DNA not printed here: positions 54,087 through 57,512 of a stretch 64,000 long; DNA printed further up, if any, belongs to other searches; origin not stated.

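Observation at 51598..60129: Terminator-insulated six-gene operon: pseudokinase, Hanks kinase, Upf1-like SF1 helicase, wHTH/acidic protein and two membrane proteins. Candidate undescribed defence/conflict system.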

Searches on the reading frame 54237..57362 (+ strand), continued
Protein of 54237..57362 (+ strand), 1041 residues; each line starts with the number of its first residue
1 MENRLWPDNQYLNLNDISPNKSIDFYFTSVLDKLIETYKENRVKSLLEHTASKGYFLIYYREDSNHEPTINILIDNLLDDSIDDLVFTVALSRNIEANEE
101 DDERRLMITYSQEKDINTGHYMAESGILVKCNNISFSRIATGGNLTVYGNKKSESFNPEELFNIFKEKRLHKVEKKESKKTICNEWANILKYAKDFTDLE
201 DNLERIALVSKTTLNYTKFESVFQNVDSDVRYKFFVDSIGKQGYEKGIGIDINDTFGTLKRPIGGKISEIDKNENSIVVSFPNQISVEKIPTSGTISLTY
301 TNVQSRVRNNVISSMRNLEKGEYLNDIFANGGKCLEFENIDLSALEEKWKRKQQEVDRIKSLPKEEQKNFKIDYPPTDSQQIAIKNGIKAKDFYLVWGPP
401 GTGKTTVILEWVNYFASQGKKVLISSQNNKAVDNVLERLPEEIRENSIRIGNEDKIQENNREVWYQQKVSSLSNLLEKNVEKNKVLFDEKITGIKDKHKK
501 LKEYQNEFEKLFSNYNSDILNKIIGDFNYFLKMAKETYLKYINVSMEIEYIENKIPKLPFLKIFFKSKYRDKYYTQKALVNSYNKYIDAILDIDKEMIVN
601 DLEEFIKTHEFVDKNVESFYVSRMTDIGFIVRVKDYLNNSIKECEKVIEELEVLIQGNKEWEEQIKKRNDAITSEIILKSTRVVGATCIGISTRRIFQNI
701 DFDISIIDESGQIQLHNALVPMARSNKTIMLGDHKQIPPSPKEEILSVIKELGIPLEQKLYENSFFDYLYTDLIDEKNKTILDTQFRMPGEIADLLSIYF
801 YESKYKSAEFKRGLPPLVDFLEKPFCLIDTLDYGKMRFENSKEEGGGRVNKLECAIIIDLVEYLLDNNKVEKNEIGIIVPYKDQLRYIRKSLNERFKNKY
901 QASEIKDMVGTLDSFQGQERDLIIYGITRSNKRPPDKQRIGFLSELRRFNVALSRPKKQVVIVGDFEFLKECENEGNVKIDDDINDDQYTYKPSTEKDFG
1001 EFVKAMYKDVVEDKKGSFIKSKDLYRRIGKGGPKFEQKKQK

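Call 26: find_related_loci(query=A2, collection=genome_contigs, flank=8000)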
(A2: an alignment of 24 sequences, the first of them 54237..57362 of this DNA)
Query A2 (1041 aa) in genome_contigs; peptide patterns used: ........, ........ (x = any residue, [..] = any of these).
80 stretches matched a pattern; 43 encode a relative of the query (tblastn E <= 1e-3); 43 distinct loci.
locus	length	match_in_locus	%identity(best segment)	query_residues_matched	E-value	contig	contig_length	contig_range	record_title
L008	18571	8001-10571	35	189-1029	6e-137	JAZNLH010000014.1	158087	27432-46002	MAG: Acutalibacteraceae bacterium isolate T1900044671_TS20190137.MAGScoT_cleanbin_000022 SGB_1588_k141_2956765, whole ge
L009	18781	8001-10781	33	108-1006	5e-135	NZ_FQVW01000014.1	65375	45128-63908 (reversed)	Ornithinibacillus halophilus strain IBRC-M 10683, whole genome shotgun sequence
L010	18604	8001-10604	34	189-1025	7e-133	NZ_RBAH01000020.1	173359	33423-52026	Paenibacillus ginsengarvi strain KCTC 13059 NODE_20_length_173359_cov_37.332248, whole genome shotgun sequence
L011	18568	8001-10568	34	174-1021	2e-130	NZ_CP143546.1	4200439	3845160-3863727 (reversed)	Bacillus sp. SCS-153A chromosome, complete genome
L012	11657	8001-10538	36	187-1032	2e-129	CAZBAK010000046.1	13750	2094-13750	MAG TPA_asm: uncultured Tissierella sp. isolate SRP294416_co2_532 genome assembly, contig: NODE_5680_length_13750_cov_7.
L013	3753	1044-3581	36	187-1031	1e-131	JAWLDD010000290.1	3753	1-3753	MAG: Candidatus Atribacteria bacterium isolate 15dZY3.bin.88 NODE_24316_length_3753_cov_2.898467, whole genome shotgun s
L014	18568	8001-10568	34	190-1040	2e-126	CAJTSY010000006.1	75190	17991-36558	MAG TPA_asm: uncultured Acetatifactor sp. isolate MGBC110447 genome assembly, contig: MGBC110447.6, whole genome shotgun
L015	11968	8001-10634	34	143-1006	6e-126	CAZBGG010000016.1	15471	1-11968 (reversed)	MAG TPA_asm: uncultured Methanosarcinales archaeon isolate binchicken_co32_266 genome assembly, contig: NODE_6131_length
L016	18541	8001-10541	34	188-1031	2e-126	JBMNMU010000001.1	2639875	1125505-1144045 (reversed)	MAG: Anaerovoracaceae bacterium isolate SBF912LR0HQ0199 contig_17065, whole genome shotgun sequence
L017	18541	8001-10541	34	189-1028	1e-123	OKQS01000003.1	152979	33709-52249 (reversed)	Khoudiadiopia massiliensis strain Marseille-P2746 genome assembly, contig: contig00003, whole genome shotgun sequence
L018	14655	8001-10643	33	159-1028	1e-122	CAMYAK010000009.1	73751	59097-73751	MAG TPA_asm: uncultured Tissierellia bacterium isolate SRR17635647_bin.26_metaWRAP_v1.3_MAG genome assembly, contig: ERZ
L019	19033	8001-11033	31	15-1029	5e-122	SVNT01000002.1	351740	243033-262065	MAG: Ruminococcus sp. isolate SIG546 NODE_164_length_351740_cov_8.714544, whole genome shotgun sequence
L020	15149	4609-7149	33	185-1028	2e-121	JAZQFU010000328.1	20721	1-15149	MAG: Clostridia bacterium isolate T1900044632_TS20190098.MAGScoT_cleanbin_000015 SGB_1066_k141_1438, whole genome shotgu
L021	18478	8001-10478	35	190-1010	6e-124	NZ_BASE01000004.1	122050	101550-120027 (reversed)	Mesobacillus selenatarsenatis SF-1, whole genome shotgun sequence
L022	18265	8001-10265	36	281-1030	2e-121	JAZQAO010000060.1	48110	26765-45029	MAG: Clostridia bacterium isolate T1900044642_TS20190108.MAGScoT_cleanbin_000087 SGB_1290_k141_2590326, whole genome sho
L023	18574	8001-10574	33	189-1032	1e-116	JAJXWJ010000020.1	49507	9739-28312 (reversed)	MAG: Bacillota bacterium isolate BP5.bin78 NODE_1045_length_49507_cov_6.434953, whole genome shotgun sequence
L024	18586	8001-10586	34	189-1041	7e-118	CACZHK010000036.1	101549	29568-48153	MAG: Selenomonas ruminantium isolate RUG12626 genome assembly, contig: RUG12626_asm_36, whole genome shotgun sequence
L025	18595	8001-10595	43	184-1040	2e-86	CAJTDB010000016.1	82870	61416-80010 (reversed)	Lachnospiraceae bacterium isolate B56_56_CC_H genome assembly, contig: MGBC000116.16, whole genome shotgun sequence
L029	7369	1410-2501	44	659-1041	9e-83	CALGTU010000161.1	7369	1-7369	MAG TPA_asm: uncultured Clostridia bacterium isolate SRR6425803_bin.81_CONCOCT_v1.1_MAG genome assembly, contig: ERZ1767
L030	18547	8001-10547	42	189-1006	1e-82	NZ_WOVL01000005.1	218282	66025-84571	Paenibacillus sp. NEAU-GSW1 Scaffold5, whole genome shotgun sequence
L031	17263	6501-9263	42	121-1031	4e-82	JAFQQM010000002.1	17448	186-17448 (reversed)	MAG: Clostridia bacterium isolate RGIG2058 Goat_Colon-2__c32191, whole genome shotgun sequence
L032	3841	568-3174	35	189-1041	8e-83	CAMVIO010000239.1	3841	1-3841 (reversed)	MAG TPA_asm: uncultured Selenomonadales bacterium isolate SRR8387721_bin.66_metaWRAP_v1.3_MAG genome assembly, contig: E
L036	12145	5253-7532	43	185-1016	4e-74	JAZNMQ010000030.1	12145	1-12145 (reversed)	MAG: Candidatus Flemingiibacterium sp. isolate T1900044661_TS20190127.MAGScoT_cleanbin_000012 SGB_1524_k141_2213219, who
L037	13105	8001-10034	42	277-969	8e-64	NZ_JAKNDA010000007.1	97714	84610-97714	Idiomarina aminovorans strain ATCH4 NODE_7_length_97714_cov_66.640823, whole genome shotgun sequence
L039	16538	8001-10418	38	185-969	5e-62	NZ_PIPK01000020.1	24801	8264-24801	Aliidiomarina maris strain CF12-14 contig20, whole genome shotgun sequence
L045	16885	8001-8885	36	189-501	2e-40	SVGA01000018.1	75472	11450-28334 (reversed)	MAG: Butyrivibrio sp. isolate SIG346 NODE_633_length_75472_cov_31.965263, whole genome shotgun sequence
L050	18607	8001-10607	33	187-1041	4e-115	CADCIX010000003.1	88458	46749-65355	MAG: uncultured Veillonellaceae bacterium isolate RUG14684 genome assembly, contig: RUG14684_asm_3, whole genome shotgun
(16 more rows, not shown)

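Call 43: search_protein_families(library=pfam, proteins=[L010:11974-13455:+, L045:11839-13353:+, L030:11984-13306:+, L039:11888-13177:+, L037:11384-12646:+, L023:11543-12028:+, L036:8989-10350:+, L011:12088-13407:+, L031:10568-11641:+, L025:11897-13435:+], max_evalue=0.01)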
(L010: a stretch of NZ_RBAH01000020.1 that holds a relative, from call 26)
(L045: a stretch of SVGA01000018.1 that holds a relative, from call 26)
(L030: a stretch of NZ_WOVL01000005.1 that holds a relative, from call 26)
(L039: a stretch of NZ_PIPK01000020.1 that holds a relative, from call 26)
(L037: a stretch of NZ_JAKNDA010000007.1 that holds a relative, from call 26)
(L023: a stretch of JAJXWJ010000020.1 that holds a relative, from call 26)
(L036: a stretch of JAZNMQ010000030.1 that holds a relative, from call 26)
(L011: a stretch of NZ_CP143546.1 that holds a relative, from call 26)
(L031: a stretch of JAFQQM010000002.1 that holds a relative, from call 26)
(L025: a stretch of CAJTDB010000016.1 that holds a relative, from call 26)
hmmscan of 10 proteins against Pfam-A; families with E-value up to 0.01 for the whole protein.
L010:11974-13455:+ (493 aa): 1 family
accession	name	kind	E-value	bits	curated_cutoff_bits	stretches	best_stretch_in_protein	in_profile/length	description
PF04420.19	CHD5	-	0.0084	16.4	29.3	0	403-481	84-158/159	CHD5-like protein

L045:11839-13353:+ (504 aa): 3 families
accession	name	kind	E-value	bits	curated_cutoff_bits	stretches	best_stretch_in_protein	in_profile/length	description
PF00012.26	HSP70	-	8.5e-133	444.1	20.6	1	3-493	2-509/599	Hsp70 protein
PF06723.19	MreB_Mbl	-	1.6e-17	63.8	27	1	92-351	74-323/327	MreB/Mbl protein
PF02782.22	FGGY_C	-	0.00034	20.9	27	1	253-347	107-194/198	FGGY family of carbohydrate kinases, C-terminal domain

L030:11984-13306:+ (440 aa): 1 family
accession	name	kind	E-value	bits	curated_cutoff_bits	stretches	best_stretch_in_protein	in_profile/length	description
PF14281.12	PDDEXK_4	-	6.6e-25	88.6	22.3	1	59-254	1-181/183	PD-(D/E)XK nuclease superfamily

L039:11888-13177:+ (429 aa): 0 families

L037:11384-12646:+ (420 aa): 0 families

L023:11543-12028:+ (161 aa): 1 family
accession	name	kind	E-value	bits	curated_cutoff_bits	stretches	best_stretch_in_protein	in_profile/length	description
PF00641.23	Zn_ribbon_RanBP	-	0.00014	21.5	27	1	1-24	4-27/30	Zn-finger in Ran binding protein and others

L036:8989-10350:+ (453 aa): 0 families

L011:12088-13407:+ (439 aa): 1 family
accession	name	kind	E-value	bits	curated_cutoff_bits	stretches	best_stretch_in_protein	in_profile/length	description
PF01544.23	CorA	-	5e-10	39.6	27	1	306-426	155-278/292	CorA-like Mg2+ transporter protein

L031:10568-11641:+ (357 aa): 2 families
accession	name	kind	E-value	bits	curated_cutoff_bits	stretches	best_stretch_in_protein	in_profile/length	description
PF03372.29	Exo_endo_phos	-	2.4e-12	47.5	24.5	1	94-347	16-225/225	Endonuclease/Exonuclease/phosphatase family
PF22669.2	Exo_endo_phos2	-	0.0006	19.9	27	1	199-259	116-179/288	Endonuclease/Exonuclease/phosphatase family 2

L025:11897-13435:+ (512 aa): 3 families
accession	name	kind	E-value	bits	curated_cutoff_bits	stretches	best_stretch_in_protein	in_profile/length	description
PF00012.26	HSP70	-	1.8e-132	443.1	20.6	1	10-501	2-509/599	Hsp70 protein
PF06723.19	MreB_Mbl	-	4.7e-15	55.7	27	1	9-353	3-318/327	MreB/Mbl protein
PF02782.22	FGGY_C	-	0.0059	16.8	27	0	281-354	121-194/198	FGGY family of carbohydrate kinases, C-terminal domain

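Call 44: search_protein_families(library=padloc, proteins=[L010:11974-13455:+, L045:11839-13353:+, L030:11984-13306:+, L039:11888-13177:+, L037:11384-12646:+, L023:11543-12028:+, L036:8989-10350:+, L011:12088-13407:+, L031:10568-11641:+, L025:11897-13435:+], max_evalue=0.001)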
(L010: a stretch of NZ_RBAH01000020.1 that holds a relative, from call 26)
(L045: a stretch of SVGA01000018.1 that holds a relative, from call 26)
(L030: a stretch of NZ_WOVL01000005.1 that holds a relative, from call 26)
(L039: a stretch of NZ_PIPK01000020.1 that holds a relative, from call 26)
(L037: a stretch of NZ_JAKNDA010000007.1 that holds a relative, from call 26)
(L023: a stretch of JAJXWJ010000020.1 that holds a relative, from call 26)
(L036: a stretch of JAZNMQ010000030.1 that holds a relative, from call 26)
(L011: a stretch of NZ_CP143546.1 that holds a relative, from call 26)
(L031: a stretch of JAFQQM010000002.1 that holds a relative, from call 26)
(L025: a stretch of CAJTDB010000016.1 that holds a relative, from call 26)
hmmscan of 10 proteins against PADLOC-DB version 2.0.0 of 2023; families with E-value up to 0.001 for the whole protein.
L010:11974-13455:+ (493 aa): 2 families
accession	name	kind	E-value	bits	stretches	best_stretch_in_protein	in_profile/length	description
PDLC01043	CorA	-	5e-17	59.7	1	264-400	269-384/457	CorA-like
PDLC01174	CorA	-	2.6e-10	37.8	1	261-399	272-387/446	CorA-like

L045:11839-13353:+ (504 aa): 1 family
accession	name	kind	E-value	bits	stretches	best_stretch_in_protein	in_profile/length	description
PDLC04731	PDC-M61B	-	4.5e-06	23.7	1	145-323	329-514/588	-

L030:11984-13306:+ (440 aa): 10 families
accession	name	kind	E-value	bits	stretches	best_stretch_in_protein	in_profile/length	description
PDLC04977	PDC-S26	-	9.3e-77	256.8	1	34-416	5-378/400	-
PDLC04972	PDC-S26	-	1.6e-76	256.2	1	29-425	1-386/397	-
PDLC04971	PDC-S26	-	1.6e-45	153.7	1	37-282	12-264/415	-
PDLC04983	PDC-S26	-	8.3e-23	79.4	1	28-245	7-216/413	-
PDLC04980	PDC-S26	-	8.8e-21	72.7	1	29-201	1-177/389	-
PDLC04974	PDC-S26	-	3.4e-18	64.1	1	32-204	7-171/401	-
PDLC04975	PDC-S26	-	3.9e-14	50.7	1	69-286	32-237/351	-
PDLC04981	PDC-S26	-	6.1e-10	36.9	1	36-279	4-234/358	-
PDLC04982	PDC-S26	-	3.2e-09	34.5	1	57-280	22-252/392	-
PDLC04979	PDC-S26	-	6.5e-07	26.6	1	54-171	19-121/383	-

L039:11888-13177:+ (429 aa): 2 families
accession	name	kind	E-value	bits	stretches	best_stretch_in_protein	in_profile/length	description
PDLC01174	CorA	-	1e-09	35.8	1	274-424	285-439/446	CorA-like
PDLC01043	CorA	-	5.6e-08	29.9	1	273-392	282-408/457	CorA-like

L037:11384-12646:+ (420 aa): 2 families
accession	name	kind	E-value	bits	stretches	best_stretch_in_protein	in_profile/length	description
PDLC01174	CorA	-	7.2e-10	36.3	1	235-416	256-436/446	CorA-like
PDLC01043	CorA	-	5.7e-08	29.9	1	242-386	259-406/457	CorA-like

L023:11543-12028:+ (161 aa): 1 family
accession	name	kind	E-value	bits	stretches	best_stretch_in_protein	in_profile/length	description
PDLC02041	Cas5fv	-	0.00066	17.4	1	27-150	165-283/328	-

L036:8989-10350:+ (453 aa): 2 families
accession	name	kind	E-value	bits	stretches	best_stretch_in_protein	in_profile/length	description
PDLC01043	CorA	-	9.1e-07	25.9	1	235-407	256-423/457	CorA-like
PDLC01174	CorA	-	0.00023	18.2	1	281-419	297-433/446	CorA-like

L011:12088-13407:+ (439 aa): 2 families
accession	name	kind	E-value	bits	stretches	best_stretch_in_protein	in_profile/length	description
PDLC01043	CorA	-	1.9e-23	80.9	2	216-407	254-409/457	CorA-like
PDLC01174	CorA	-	1.3e-18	65.1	2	262-430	287-433/446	CorA-like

L031:10568-11641:+ (357 aa): 0 families

L025:11897-13435:+ (512 aa): 1 family
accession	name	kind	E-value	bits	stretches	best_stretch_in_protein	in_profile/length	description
PDLC04731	PDC-M61B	-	0.00012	18.9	1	152-334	329-518/588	-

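Call 58: search_dna_similar(query=window:54237-57362:+, collection=plasmids, mode=protein, max_rows=25)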
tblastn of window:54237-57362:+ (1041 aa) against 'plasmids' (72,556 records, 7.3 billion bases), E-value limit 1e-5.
Records with a match: 399; places in all: 425; records where one place covers at least 80% of the query: 0.
Best place of each record, by identity: <60% 399.
By first word of the organism name: Acinetobacter 114; Pseudomonas 29; Agrobacterium 24; Ralstonia 20; Nostoc 11; Klebsiella 11; Rhizobium 10; Piscirickettsia 10; Vibrio 9; Clostridium 7; and 99 more.
By predicted mobility (MOB-suite, as given by PLSDB): non-mobilizable 163; mobilizable 127; conjugative 109.
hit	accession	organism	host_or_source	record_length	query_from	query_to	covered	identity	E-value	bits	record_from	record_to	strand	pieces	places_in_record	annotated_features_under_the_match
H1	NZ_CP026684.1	Nostoc sp. 'Peltigera membranacea cyanobiont' N6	Lichen thallus,Peltigera membranacea ...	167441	378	965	56%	30.4%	1e-53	213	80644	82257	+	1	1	serine/threonine-protein kinase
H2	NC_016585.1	Azospirillum lipoferum 4B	-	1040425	266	969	49%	34.9%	3e-50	312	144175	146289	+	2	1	none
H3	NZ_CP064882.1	Tolypothrix sp. PCC 7601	Fresh water sample,Fresh water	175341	378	974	57%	29.7%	2e-40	171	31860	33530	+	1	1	serine/threonine-protein kinase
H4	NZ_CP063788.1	Tolypothrix sp. PCC 7712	Soil sample,soil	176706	378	974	57%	29.7%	2e-40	171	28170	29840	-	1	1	serine/threonine-protein kinase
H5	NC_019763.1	Oscillatoria nigro-viridis PCC 7112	-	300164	375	970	57%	28.5%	3e-45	186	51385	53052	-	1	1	serine/threonine-protein kinase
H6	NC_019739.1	Allocoleopsis franciscana PCC 7113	-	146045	379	970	57%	28.7%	2e-44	184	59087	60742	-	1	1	serine/threonine-protein kinase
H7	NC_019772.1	Anabaena cylindrica PCC 7122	water, most likely pond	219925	367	970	58%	28.1%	5e-40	169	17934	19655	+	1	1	AAA domain-containing protein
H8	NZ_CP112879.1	Pseudanabaena galeata CCNP1313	-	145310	378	965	56%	28.7%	1e-47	194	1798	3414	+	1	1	serine/threonine-protein kinase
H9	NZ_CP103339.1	Acinetobacter baumannii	Homo sapiens,metagenomic assembly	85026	380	965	56%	27.4%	8e-31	139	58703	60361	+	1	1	AAA domain-containing protein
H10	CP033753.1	Acinetobacter baumannii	Homo sapiens,clinical isolate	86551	380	965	56%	27.4%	8e-31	139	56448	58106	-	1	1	hypothetical protein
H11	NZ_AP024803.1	Acinetobacter baumannii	Homo sapiens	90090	380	965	56%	27.4%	8e-31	139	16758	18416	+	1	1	AAA domain-containing protein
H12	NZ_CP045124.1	Acinetobacter indicus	cow,cow feces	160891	380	965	56%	27.4%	8e-31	139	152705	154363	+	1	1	AAA domain-containing protein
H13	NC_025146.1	Clostridium botulinum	-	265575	379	977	48%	32.3%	2e-34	210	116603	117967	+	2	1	serine/threonine-protein kinase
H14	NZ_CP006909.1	Clostridium botulinum CDC_1436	Isolate microbial culture,stool (infant)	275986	379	977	48%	32.3%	2e-34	210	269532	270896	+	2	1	serine/threonine-protein kinase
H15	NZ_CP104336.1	Acinetobacter baumannii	Homo sapiens,blood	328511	380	965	56%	27.3%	4e-30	137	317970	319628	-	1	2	AAA domain-containing protein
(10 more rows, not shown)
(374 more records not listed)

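Call 59: get_annotated_region(hit=H13, flank=6000)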
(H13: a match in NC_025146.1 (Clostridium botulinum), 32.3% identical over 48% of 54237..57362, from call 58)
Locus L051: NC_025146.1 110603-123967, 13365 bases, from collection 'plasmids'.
description: Clostridium botulinum plasmid pCB111, complete sequence
organism: Clostridium botulinum (NCBI taxid 1491)
taxonomy: Bacteria; Bacillota; Clostridia; Eubacteriales; Clostridiaceae; Clostridium; Clostridium botulinum
host: -; source: -; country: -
typing (MOB-suite, as given by PLSDB): non-mobilizable; replicon rep_cluster_1536; mating-pair formation MPF_T
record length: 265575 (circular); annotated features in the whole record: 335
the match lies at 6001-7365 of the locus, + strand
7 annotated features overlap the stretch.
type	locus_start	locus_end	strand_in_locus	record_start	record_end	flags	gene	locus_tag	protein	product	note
CDS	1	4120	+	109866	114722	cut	-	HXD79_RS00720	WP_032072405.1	helicase-related protein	-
CDS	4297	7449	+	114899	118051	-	-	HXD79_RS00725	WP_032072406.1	serine/threonine-protein kinase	-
CDS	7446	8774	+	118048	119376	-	-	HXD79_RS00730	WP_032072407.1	hypothetical protein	-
CDS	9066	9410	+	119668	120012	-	-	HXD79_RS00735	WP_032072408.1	hypothetical protein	-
CDS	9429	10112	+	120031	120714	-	-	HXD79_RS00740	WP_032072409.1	ABC transporter ATP-binding protein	-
CDS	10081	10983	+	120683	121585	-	-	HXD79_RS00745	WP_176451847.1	permease-like cell division protein FtsX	-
CDS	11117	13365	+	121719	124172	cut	-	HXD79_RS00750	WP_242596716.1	transglycosylase domain-containing protein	-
